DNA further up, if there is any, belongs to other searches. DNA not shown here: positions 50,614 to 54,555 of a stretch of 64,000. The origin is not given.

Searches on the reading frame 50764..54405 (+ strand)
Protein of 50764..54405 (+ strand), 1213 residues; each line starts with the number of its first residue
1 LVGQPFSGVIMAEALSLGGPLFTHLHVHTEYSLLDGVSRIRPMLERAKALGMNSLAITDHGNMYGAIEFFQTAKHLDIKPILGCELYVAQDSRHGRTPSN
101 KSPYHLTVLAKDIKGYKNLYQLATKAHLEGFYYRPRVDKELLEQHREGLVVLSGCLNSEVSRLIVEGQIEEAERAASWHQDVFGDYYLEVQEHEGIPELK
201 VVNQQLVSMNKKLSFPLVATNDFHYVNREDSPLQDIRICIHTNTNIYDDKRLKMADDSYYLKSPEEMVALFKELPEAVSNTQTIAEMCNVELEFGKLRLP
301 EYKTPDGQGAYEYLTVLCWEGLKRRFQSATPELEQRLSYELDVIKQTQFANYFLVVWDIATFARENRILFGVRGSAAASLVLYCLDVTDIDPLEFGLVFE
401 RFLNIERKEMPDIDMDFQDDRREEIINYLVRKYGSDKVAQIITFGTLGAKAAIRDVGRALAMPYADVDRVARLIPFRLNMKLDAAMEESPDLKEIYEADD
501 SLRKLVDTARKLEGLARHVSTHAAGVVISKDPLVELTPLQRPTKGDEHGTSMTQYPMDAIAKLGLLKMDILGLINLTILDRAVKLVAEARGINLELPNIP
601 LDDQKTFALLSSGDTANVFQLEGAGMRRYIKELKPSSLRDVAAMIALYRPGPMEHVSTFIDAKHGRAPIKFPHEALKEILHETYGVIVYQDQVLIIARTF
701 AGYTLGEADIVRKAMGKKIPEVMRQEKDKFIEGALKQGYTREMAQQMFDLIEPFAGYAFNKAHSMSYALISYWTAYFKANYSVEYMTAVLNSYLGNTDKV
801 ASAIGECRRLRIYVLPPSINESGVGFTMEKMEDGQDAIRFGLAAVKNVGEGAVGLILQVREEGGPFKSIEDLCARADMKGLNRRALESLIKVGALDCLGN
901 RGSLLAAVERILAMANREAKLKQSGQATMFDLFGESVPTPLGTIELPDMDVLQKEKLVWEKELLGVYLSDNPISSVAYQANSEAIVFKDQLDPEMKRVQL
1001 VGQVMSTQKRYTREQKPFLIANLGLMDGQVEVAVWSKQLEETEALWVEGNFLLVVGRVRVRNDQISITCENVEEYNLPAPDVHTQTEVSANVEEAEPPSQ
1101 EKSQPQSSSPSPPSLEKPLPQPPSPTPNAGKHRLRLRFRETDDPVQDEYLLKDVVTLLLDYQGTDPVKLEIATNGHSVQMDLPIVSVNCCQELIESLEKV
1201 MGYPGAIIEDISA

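Call 15: search_protein_families(library=pfam, proteins=[window:50764-54405:+], max_evalue=0.00001)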
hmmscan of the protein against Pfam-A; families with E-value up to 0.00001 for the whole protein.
window:50764-54405:+ (1213 aa): 5 families
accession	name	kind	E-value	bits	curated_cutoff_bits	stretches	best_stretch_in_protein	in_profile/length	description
PF07733.18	DNA_pol3_alpha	-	2.2e-97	326.2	23.9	1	312-572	1-260/260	Bacterial DNA polymerase III alpha NTPase domain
PF17657.6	DNA_pol3_finger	-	8.9e-60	201.2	22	1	575-738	1-166/166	Bacterial DNA polymerase III alpha subunit finger domain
PF02811.25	PHP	-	4.5e-56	190.1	26.4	1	24-193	1-164/164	PHP domain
PF14579.12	HHH_6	-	1.7e-27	95.9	25.6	1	812-901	2-87/90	Helix-hairpin-helix motif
PF01336.31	tRNA_anti-codon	-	1.5e-07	31.7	27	1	998-1073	1-73/75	OB-fold nucleic acid binding domain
